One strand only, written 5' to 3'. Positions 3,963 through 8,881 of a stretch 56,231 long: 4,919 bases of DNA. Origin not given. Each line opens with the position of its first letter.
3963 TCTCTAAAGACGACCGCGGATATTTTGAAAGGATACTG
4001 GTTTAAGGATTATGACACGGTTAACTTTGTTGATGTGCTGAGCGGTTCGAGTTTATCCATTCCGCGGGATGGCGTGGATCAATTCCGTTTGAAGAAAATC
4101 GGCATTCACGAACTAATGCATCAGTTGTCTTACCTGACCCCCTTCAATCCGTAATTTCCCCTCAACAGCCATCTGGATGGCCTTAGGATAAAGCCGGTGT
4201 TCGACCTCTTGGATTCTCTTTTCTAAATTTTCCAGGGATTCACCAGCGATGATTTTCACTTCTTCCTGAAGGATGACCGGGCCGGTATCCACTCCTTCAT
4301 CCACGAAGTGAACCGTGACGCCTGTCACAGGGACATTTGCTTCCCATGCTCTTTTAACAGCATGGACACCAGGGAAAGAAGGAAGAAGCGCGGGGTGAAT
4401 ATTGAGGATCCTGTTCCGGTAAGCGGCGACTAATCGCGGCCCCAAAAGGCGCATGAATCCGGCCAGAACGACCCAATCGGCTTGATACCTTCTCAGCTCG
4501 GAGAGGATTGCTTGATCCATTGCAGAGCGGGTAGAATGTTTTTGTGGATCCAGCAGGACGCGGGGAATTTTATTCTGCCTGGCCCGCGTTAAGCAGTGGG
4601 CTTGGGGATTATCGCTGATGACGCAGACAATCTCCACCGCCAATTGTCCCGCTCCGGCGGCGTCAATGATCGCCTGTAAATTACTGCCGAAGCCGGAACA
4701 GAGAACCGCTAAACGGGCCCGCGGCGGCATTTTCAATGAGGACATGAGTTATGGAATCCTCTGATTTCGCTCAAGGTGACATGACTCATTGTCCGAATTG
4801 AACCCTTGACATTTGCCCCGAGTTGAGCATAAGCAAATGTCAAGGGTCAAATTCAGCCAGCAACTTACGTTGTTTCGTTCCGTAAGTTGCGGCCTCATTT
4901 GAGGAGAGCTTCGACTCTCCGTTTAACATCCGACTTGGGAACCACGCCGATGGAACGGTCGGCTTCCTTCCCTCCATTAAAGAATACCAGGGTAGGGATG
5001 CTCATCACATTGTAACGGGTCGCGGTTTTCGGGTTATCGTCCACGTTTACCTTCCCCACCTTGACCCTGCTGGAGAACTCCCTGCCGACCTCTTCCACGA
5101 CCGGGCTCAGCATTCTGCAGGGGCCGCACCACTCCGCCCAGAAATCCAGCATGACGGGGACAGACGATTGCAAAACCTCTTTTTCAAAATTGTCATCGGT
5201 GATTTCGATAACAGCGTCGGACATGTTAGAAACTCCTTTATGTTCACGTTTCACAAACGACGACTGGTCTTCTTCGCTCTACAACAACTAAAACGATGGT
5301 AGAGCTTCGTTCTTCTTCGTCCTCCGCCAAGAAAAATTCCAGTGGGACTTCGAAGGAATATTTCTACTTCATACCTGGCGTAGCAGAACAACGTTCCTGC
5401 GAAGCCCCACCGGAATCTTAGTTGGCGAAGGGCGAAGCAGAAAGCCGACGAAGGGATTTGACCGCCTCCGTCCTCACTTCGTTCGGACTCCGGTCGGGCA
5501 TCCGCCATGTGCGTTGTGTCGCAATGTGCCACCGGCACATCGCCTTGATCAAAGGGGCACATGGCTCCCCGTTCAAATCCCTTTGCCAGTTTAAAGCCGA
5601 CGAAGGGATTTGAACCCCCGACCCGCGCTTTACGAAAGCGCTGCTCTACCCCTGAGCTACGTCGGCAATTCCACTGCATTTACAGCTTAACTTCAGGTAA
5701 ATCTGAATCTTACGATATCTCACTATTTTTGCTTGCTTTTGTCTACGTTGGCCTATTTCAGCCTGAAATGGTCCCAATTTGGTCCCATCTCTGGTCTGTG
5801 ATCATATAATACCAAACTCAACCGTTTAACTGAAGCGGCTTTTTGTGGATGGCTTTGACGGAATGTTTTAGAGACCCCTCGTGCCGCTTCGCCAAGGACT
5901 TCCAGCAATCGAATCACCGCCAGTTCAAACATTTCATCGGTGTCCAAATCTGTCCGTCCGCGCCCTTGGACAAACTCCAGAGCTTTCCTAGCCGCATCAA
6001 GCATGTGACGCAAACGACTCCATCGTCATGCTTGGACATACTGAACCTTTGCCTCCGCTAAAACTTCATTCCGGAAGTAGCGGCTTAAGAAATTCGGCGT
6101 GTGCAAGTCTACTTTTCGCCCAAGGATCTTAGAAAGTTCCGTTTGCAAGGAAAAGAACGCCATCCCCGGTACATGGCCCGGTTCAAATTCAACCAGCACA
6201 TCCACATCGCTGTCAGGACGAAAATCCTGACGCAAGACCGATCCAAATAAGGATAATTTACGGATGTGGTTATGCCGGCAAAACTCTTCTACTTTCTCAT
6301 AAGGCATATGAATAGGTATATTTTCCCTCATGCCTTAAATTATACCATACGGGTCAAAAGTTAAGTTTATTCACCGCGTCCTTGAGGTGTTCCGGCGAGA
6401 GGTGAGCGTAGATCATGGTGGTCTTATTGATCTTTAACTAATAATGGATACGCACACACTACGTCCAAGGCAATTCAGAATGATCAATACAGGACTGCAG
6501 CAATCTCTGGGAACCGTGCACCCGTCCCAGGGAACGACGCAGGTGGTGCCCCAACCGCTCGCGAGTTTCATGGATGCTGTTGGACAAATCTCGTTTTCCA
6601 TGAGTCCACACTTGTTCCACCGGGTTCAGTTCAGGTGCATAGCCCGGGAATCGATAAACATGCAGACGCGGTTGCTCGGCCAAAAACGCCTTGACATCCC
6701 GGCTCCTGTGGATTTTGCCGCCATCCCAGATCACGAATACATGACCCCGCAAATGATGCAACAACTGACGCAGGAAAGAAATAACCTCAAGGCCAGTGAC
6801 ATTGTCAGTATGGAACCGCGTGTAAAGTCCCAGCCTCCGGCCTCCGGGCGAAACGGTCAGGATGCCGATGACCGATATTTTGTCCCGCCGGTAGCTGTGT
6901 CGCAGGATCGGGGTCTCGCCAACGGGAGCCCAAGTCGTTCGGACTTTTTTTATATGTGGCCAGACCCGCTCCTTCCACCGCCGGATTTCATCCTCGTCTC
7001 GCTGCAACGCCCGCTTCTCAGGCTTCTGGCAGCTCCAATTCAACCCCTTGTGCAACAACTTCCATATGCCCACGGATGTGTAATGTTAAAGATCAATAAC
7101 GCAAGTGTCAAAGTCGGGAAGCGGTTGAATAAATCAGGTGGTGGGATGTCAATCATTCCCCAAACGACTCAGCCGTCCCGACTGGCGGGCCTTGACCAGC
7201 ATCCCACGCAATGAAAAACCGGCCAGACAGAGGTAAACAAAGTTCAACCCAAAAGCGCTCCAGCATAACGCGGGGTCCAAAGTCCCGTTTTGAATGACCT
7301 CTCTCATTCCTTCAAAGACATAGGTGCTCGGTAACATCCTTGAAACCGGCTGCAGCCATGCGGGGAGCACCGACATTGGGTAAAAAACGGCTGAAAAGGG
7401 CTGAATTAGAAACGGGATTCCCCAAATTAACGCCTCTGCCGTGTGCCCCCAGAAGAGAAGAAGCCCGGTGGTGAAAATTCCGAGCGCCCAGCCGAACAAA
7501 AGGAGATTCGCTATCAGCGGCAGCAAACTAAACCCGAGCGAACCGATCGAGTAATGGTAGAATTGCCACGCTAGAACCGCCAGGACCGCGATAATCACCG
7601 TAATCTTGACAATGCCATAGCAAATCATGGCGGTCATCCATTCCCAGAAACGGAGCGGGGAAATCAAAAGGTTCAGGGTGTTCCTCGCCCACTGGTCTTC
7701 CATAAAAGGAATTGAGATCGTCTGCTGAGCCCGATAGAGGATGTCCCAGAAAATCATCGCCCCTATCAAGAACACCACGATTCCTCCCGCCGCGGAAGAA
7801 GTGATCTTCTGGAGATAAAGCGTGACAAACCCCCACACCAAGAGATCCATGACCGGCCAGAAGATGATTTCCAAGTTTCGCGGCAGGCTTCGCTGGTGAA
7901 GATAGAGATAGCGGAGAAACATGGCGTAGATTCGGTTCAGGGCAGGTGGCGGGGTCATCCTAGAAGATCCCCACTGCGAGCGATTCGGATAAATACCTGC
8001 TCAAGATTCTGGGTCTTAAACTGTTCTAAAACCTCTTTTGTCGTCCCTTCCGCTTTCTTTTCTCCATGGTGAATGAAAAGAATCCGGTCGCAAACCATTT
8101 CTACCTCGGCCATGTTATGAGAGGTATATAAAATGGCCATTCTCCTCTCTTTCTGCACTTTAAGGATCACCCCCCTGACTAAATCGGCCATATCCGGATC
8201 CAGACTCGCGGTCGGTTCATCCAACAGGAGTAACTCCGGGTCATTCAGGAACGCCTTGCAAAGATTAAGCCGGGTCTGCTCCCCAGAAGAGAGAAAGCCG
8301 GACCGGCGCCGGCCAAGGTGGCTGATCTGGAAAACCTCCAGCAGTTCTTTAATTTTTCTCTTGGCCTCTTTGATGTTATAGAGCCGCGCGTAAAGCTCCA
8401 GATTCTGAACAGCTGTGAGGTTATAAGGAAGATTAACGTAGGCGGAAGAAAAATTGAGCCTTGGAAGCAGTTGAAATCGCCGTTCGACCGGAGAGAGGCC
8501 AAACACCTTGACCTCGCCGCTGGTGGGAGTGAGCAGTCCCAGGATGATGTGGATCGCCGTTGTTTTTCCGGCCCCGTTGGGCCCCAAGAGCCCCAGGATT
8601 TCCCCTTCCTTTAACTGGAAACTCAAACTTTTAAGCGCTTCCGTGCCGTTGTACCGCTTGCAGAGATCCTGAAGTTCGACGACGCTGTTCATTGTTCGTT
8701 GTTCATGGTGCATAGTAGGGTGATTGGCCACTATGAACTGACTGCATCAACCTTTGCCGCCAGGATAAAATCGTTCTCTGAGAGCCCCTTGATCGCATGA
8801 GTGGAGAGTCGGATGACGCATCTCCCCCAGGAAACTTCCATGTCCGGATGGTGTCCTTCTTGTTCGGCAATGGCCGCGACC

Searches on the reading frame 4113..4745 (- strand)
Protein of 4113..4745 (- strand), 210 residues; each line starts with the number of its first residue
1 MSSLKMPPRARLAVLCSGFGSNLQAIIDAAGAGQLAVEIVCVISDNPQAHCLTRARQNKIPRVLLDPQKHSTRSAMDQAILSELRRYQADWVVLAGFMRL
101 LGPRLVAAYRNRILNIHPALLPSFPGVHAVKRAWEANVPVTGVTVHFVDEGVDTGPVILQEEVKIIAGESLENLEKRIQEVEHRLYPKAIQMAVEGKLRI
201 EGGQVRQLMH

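Call 80: search_protein_families(library=pfam, proteins=[window:4113-4745:-], max_evalue=0.001)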
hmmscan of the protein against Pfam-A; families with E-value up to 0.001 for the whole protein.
window:4113-4745:- (210 aa): 1 family
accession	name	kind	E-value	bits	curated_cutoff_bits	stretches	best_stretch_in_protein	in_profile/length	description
PF00551.24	Formyl_trans_N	-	4.9e-62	209.3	26.1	1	11-190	2-181/181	Formyl transferase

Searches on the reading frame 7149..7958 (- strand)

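Call 45: search_protein_families(library=pfam, proteins=[window:7149-7958:-], max_evalue=0.0001)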
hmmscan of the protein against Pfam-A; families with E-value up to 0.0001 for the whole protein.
window:7149-7958:- (269 aa): 2 families
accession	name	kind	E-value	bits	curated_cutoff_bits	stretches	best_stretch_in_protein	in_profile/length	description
PF12698.13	ABC2_membrane_3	-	3.5e-07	30.1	31.6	1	85-247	184-338/347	ABC-2 family transporter protein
PF01061.29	ABC2_membrane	-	4e-06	27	26.9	1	27-221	16-209/211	ABC-2 type transporter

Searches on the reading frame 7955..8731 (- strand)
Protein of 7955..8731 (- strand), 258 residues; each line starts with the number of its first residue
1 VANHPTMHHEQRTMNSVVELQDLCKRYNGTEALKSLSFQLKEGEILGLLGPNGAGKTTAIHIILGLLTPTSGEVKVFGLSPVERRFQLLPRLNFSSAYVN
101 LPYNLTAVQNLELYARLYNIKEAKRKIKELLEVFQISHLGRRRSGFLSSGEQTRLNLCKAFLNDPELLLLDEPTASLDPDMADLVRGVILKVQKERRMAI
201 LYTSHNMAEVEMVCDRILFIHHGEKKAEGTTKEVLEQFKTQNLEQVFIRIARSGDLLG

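Call 45: search_protein_families(library=pfam, proteins=[window:7955-8731:-], max_evalue=0.0001)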
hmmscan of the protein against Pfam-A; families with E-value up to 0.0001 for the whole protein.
window:7955-8731:- (258 aa): 2 families
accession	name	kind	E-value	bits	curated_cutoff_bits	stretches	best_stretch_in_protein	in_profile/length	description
PF00005.33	ABC_tran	-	2.8e-28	99.6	25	1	33-175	1-137/137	ABC transporter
PF13304.12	AAA_21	-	2e-12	48.2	27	1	137-210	228-303/304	AAA domain, putative AbiEii toxin, Type IV TA system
